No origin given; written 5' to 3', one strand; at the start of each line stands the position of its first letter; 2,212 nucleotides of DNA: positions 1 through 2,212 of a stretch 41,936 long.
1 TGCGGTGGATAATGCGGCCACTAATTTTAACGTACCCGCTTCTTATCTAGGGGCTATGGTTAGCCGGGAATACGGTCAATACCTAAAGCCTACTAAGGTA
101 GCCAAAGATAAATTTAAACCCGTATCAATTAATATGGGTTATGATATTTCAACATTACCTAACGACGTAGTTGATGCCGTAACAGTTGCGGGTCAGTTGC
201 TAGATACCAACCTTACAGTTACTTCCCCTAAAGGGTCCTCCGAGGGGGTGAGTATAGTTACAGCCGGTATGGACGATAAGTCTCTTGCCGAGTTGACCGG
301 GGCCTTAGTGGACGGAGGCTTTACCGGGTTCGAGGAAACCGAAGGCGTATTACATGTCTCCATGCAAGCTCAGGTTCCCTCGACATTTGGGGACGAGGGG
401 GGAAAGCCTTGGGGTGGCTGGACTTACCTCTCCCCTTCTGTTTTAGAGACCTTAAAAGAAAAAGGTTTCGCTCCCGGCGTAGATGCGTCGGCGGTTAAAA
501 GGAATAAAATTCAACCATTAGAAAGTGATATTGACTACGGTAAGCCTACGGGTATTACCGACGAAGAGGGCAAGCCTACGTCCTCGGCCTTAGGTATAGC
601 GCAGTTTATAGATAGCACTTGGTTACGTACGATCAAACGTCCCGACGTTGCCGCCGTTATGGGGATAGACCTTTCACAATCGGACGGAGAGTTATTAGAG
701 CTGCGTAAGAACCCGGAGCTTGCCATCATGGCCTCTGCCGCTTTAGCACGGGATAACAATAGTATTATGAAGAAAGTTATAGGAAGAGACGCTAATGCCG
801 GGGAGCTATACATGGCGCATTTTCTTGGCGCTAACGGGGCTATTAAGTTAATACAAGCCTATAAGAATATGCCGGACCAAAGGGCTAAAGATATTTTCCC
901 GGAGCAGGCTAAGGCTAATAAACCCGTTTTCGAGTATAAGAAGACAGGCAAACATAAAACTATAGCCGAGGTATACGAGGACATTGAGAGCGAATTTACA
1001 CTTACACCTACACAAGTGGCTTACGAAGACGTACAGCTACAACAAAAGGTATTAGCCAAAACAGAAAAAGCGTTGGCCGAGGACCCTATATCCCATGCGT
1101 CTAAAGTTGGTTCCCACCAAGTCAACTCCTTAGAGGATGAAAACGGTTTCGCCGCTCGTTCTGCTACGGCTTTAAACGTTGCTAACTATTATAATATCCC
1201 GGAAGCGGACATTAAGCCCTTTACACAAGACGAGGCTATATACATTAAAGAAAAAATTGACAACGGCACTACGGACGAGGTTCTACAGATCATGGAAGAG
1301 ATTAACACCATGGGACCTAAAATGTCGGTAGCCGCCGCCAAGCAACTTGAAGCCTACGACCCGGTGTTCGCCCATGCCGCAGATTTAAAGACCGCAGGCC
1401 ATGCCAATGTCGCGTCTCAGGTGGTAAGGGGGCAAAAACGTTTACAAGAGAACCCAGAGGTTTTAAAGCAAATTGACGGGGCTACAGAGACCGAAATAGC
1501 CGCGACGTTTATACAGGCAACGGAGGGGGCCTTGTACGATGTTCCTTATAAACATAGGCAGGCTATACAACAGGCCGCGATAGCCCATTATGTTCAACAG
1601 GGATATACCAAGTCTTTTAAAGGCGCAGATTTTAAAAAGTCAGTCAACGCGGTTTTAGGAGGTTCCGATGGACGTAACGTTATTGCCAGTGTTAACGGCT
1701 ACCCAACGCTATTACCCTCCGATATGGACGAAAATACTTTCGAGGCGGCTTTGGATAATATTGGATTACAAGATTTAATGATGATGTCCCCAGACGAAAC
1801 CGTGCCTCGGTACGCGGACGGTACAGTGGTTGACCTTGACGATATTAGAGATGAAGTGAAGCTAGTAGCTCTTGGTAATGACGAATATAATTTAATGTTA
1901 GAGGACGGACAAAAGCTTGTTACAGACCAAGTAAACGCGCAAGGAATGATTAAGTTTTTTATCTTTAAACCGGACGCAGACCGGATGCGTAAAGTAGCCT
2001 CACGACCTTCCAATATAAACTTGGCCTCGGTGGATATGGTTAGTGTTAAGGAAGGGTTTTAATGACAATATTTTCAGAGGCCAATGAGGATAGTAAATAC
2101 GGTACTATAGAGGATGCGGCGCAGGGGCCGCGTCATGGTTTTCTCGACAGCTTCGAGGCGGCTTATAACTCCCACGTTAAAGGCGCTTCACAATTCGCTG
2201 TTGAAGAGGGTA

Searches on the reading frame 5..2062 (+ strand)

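Call 9: search_protein_families(library=phrogs, proteins=[window:5-2062:+], max_evalue=0.0001)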
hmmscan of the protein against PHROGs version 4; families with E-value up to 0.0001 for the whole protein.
window:5-2062:+ (685 aa): 3 families
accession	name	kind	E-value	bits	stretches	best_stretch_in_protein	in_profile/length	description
phrog_4067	-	other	5.6e-26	92.2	1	191-445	705-925/980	transglycosylase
phrog_11561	-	unknown function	3.7e-07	29.9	1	187-325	359-475/853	-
phrog_22520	-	unknown function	8.7e-06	26.3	1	236-290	68-121/330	-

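Call 40: search_protein_families(library=pfam, proteins=[window:5-2062:+], max_evalue=0.001)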
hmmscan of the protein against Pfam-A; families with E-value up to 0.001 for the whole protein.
window:5-2062:+ (685 aa): 0 families
